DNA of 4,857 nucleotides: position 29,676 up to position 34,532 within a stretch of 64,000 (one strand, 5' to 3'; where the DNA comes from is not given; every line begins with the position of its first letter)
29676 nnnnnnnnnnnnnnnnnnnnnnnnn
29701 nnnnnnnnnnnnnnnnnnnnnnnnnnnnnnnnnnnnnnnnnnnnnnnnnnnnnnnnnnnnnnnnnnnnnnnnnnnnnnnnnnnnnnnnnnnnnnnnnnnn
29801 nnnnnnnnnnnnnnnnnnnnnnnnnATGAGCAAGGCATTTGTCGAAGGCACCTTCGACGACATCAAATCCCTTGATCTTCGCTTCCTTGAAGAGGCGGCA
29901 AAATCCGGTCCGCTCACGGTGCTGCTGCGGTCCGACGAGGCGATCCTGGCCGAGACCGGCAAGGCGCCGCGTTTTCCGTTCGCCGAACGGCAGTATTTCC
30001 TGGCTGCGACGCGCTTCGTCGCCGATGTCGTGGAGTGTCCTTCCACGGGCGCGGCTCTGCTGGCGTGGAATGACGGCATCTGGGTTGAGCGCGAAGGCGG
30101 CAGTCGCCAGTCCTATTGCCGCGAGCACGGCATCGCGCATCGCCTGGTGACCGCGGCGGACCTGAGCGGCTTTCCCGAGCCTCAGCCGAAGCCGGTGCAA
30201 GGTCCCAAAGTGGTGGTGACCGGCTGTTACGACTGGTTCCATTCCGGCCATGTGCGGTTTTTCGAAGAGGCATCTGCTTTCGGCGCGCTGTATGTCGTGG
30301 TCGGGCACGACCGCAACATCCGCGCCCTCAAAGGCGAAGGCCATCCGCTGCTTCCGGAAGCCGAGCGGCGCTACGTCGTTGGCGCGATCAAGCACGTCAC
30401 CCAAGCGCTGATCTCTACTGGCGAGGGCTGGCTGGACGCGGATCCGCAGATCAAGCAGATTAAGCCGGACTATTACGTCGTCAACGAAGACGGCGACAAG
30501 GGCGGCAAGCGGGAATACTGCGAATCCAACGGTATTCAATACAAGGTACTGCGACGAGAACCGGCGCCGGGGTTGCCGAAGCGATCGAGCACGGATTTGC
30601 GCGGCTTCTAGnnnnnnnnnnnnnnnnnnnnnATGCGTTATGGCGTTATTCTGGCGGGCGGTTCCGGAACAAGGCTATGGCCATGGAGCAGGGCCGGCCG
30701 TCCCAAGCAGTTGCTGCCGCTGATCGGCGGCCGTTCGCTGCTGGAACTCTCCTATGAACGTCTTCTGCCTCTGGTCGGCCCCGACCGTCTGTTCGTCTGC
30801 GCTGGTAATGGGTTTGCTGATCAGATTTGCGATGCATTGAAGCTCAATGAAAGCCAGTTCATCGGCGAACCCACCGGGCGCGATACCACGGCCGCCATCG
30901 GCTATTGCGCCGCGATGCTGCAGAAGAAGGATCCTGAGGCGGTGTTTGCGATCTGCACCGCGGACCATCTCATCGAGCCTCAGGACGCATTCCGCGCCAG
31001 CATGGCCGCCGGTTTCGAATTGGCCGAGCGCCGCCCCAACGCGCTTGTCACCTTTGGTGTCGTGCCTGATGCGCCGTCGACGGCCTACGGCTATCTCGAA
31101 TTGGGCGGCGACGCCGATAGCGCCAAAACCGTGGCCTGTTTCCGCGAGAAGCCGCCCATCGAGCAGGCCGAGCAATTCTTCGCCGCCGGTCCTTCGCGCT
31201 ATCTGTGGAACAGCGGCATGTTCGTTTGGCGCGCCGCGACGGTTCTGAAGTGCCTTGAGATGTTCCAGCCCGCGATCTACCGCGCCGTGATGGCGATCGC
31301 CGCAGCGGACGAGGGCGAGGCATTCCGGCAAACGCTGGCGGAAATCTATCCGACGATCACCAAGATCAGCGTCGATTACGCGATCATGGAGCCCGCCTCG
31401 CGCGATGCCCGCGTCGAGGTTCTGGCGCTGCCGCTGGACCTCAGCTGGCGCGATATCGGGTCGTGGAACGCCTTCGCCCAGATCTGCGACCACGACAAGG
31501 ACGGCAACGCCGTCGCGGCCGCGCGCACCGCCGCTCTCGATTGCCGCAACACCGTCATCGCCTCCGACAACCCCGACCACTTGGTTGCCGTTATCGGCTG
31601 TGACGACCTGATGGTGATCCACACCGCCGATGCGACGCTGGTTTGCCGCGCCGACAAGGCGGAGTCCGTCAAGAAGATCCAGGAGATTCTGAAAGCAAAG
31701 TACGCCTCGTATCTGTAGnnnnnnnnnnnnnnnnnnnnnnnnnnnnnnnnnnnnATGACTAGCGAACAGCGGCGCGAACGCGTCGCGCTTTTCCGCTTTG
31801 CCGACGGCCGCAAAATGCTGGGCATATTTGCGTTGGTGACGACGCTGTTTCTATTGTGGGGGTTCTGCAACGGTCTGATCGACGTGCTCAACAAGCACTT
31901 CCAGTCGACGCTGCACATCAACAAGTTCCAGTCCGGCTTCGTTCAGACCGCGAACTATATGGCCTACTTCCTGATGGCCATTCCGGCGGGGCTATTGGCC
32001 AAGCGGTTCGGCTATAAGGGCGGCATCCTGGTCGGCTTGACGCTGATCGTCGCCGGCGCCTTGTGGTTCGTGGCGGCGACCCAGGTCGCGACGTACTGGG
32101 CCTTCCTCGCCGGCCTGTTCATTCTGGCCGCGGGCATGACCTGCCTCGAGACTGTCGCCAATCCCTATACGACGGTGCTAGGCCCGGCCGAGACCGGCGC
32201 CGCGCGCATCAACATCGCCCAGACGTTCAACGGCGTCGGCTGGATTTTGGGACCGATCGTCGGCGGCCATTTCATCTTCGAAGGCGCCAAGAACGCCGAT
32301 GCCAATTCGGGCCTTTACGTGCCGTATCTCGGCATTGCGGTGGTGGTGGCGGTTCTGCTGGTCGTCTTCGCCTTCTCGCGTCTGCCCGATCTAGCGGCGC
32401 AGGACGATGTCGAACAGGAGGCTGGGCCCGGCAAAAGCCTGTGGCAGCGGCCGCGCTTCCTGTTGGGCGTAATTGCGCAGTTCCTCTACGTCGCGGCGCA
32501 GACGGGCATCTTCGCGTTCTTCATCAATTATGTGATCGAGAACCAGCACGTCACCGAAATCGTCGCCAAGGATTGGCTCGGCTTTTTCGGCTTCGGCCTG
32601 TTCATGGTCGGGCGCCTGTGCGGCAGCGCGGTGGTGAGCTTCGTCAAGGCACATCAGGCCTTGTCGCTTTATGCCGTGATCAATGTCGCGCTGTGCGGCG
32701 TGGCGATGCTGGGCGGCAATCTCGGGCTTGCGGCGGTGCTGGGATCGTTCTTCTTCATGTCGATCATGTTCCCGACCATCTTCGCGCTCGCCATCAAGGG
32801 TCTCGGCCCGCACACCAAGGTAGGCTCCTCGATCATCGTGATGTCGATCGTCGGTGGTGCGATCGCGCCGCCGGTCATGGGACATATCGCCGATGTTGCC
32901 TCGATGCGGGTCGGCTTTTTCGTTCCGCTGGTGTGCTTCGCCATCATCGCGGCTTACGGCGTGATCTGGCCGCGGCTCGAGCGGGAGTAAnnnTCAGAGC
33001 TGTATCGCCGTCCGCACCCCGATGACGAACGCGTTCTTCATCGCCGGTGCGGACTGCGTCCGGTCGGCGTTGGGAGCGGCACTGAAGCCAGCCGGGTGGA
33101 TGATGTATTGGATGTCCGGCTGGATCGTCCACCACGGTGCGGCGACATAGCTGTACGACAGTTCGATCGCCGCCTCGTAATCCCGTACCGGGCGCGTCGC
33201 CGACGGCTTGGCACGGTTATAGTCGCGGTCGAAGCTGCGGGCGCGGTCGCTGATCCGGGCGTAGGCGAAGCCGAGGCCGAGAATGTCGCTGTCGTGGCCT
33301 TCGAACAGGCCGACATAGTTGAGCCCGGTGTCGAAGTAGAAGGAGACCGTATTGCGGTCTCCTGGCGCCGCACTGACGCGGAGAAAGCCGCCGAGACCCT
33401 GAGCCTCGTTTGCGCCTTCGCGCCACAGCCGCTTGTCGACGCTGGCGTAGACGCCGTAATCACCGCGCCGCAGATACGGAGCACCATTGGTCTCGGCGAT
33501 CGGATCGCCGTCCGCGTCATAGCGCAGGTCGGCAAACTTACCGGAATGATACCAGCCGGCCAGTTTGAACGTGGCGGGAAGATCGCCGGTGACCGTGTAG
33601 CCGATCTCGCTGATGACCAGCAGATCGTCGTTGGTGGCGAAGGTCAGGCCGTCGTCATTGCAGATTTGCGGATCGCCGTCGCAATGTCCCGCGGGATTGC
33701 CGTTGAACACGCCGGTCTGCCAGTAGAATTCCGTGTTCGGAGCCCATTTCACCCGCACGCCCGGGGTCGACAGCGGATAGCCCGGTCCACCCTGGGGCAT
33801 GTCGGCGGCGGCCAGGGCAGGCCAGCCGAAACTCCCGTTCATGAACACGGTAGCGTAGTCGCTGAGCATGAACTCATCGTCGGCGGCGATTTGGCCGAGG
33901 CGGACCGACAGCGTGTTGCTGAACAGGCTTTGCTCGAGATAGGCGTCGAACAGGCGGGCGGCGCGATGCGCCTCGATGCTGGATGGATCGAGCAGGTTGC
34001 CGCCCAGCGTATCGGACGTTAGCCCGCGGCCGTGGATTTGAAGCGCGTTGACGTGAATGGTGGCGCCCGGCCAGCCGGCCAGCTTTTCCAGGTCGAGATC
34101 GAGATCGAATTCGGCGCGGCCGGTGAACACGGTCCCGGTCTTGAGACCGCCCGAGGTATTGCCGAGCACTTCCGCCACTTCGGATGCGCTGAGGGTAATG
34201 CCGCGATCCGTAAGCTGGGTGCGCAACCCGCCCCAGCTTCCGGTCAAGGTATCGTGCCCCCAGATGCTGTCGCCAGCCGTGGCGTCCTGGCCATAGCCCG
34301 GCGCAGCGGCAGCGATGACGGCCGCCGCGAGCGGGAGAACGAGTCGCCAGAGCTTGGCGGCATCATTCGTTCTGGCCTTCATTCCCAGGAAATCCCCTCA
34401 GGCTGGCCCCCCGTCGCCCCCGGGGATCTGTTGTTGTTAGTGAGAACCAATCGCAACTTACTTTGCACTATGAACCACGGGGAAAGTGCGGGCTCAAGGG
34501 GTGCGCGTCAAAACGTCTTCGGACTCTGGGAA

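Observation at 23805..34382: Candidate undescribed Leloir-like, GDP-linked salvage pathway for an L-hexose (best guess L-galactose)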

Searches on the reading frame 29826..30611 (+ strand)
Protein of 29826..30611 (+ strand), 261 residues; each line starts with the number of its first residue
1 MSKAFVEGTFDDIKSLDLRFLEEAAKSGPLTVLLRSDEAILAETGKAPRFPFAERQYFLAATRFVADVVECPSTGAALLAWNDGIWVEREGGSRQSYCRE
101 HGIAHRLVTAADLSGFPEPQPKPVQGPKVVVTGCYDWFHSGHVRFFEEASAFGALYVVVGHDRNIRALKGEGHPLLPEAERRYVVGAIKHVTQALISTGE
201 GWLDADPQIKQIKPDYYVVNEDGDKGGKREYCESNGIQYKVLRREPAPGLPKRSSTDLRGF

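Call 4: search_protein_families(library=pfam, proteins=[window:29826-30611:+])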
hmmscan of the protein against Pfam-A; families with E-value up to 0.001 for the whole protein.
window:29826-30611:+ (261 aa): 1 family
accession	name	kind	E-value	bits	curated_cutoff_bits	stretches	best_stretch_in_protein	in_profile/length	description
PF01467.32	CTP_transf_like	-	5.9e-11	43.1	21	1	131-259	2-131/133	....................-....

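Call 5: search_protein_families(library=ncbifam, proteins=[window:29826-30611:+])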
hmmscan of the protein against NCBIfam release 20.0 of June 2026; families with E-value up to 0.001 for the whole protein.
window:29826-30611:+ (261 aa): 5 families
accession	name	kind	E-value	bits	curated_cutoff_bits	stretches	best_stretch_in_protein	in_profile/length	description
TIGR02199.1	rfaE_dom_II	equivalog_domain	1.4e-17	63.9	181.5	1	127-222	11-105/144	D-glycero-beta-D-manno-heptose 1-phosphate adenylyltransferase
NF008454.0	PRK11316.1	equivalog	2.6e-13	49.4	521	1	125-219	338-431/475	bifunctional D-glycero-beta-D-manno-heptose-7-phosphate kinase/D-glycero-beta-D-manno-heptose 1-phosphate adenylyltransferase HldE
TIGR00125.1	cyt_tran_rel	domain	1.3e-11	44.4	27.7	1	129-191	2-62/65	adenylyltransferase/cytidyltransferase family protein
TIGR01518.1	g3p_cytidyltrns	equivalog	3.2e-10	40.2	165.4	1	129-233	1-100/125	glycerol-3-phosphate cytidylyltransferase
NF001985.0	PRK00777.1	subfamily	4.5e-09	36.6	104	1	128-182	6-59/157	pantetheine-phosphate adenylyltransferase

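Call 8: search_solved_structures(query=window:29826-30611:+, max_evalue=0.1)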
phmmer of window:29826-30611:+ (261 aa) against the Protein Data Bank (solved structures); distinct sequences matched with E-value up to 0.1: 9.
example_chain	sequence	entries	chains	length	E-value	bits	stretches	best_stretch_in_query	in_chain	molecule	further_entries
3elb_A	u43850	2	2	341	9.4e-14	54.5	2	108-197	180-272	Ethanolamine-phosphate cytidylyltransferase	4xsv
5x9q_A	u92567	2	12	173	7.2e-06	28.7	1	125-193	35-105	Putative cytidylyltransferase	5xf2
3glv_A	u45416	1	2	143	8e-06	28.5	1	128-250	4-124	Lipopolysaccharide core biosynthesis protein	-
2b7l_A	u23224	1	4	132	0.0037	19.8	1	128-224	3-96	glycerol-3-phosphate cytidylyltransferase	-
5x3d_A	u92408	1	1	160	0.005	19.4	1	124-230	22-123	Phosphoenolpyruvate phosphomutase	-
1coz_A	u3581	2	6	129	0.0089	18.6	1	128-228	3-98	PROTEIN (GLYCEROL-3-PHOSPHATE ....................) | glycerol-3-phosphate cytidylyltransferase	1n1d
3hl4_A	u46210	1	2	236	0.035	16.6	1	126-193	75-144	Choline-phosphate cytidylyltransferase A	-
4mvc_A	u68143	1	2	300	0.053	16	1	126-193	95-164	Choline-phosphate cytidylyltransferase A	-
4mvd_B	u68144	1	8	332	0.063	15.8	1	126-193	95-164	Choline-phosphate cytidylyltransferase A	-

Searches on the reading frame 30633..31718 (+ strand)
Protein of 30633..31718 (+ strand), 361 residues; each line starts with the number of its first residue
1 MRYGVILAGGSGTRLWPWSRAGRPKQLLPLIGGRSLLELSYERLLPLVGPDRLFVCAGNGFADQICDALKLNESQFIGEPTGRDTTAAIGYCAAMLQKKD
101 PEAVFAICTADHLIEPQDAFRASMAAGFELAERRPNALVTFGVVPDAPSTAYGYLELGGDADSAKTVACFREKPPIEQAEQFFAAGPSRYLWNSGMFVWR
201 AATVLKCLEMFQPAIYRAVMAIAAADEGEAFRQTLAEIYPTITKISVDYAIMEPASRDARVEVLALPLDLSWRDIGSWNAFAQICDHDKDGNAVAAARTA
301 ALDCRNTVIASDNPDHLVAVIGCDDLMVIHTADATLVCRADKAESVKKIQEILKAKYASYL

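Call 4: search_protein_families(library=pfam, proteins=[window:30633-31718:+])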
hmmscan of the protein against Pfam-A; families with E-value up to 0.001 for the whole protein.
window:30633-31718:+ (361 aa): 3 families
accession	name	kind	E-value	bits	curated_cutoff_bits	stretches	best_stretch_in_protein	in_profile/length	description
PF00483.29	NTP_transferase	-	8.7e-33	114.3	21.2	1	4-288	2-242/245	Nucleotidyl transferase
PF22640.1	ManC_GMP_beta-helix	-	1.2e-13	51.1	27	1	300-349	4-51/55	MannoseP isomerase/GMP-like beta-helix domain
PF12804.13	NTP_transf_3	-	1.4e-10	42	27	1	4-123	1-107/160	MobA-like NTP transferase domain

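Call 5: search_protein_families(library=ncbifam, proteins=[window:30633-31718:+])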
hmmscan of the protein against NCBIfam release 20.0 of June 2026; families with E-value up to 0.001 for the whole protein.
window:30633-31718:+ (361 aa): 6 families
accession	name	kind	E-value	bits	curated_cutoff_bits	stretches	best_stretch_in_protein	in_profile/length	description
TIGR01479.1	GMP_PMI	equivalog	2.7e-78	263.9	372.95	1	4-356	3-348/467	mannose-1-phosphate guanylyltransferase/mannose-6-phosphate isomerase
NF012004.0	PRK15460.1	equivalog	1.2e-59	202.3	859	1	3-356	7-358/478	mannose-1-phosphate guanyltransferase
TIGR03992.1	Arch_glmU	subfamily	1.2e-05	24.4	292.1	1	4-144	3-139/393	bifunctional sugar-1-phosphate nucleotidylyltransferase/acetyltransferase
NF041313.1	UDPGP_AglF_Halo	equivalog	4.9e-05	22.9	400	0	4-67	3-62/234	UTP--glucose-1-phosphate uridylyltransferase AglF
TIGR01099.1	galU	equivalog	0.00062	19.4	326.8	0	102-197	120-211/261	UTP--glucose-1-phosphate uridylyltransferase GalU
TIGR01207.1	rmlA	equivalog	0.00063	18.9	360.65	0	4-30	2-27/286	glucose-1-phosphate thymidylyltransferase RfbA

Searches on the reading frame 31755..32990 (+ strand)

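Call 4: search_protein_families(library=pfam, proteins=[window:31755-32990:+])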
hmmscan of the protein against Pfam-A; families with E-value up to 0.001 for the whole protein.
window:31755-32990:+ (411 aa): 2 families
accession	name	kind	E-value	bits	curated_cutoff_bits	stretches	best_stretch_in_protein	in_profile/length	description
PF07690.21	MFS_1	-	5.1e-24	85.3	33.4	1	34-354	7-327/347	Major Facilitator Superfamily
PF00083.30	Sugar_tr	-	5e-05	22.8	22.3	1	58-207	46-189/452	Sugar (and other) transporter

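Call 5: search_protein_families(library=ncbifam, proteins=[window:31755-32990:+])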
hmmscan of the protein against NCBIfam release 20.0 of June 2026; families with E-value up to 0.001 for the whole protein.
window:31755-32990:+ (411 aa): 5 families
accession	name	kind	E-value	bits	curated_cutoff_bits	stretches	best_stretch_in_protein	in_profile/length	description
TIGR00885.1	fucP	equivalog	6.6e-89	298.9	280.4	2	25-176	5-156/410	L-fucose:H+ symporter permease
NF007524.0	PRK10133.1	equivalog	2.1e-78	264.2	427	1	19-401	22-428/438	L-fucose:H+ symporter permease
TIGR01272.1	gluP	subfamily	4.1e-62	210.5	202.55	1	105-401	1-310/310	glucose/galactose MFS transporter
NF046060.1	NagP_SO3503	equivalog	1.6e-43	149.2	625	1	25-403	8-416/423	N-acetylglucosamine MFS transporter NagP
TIGR00879.1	SP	subfamily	2.1e-06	26.6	237.8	1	27-207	61-242/510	sugar porter family MFS transporter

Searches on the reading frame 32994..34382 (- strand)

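Call 4: search_protein_families(library=pfam, proteins=[window:32994-34382:-])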
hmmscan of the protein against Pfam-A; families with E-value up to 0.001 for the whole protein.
window:32994-34382:- (462 aa): 1 family
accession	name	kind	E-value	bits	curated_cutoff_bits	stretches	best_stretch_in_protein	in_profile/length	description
PF04966.18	OprB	-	1.7e-90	304.6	22.9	1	88-461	8-371/372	Carbohydrate-selective porin, OprB family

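Call 5: search_protein_families(library=ncbifam, proteins=[window:32994-34382:-])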
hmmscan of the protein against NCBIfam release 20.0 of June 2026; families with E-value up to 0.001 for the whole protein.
window:32994-34382:- (462 aa): 1 family
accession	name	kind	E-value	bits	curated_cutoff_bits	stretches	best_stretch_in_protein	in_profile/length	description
NF051888.1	porinAaxAChlmd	equivalog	0.00026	20.1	600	1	333-432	335-422/440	porin AaxA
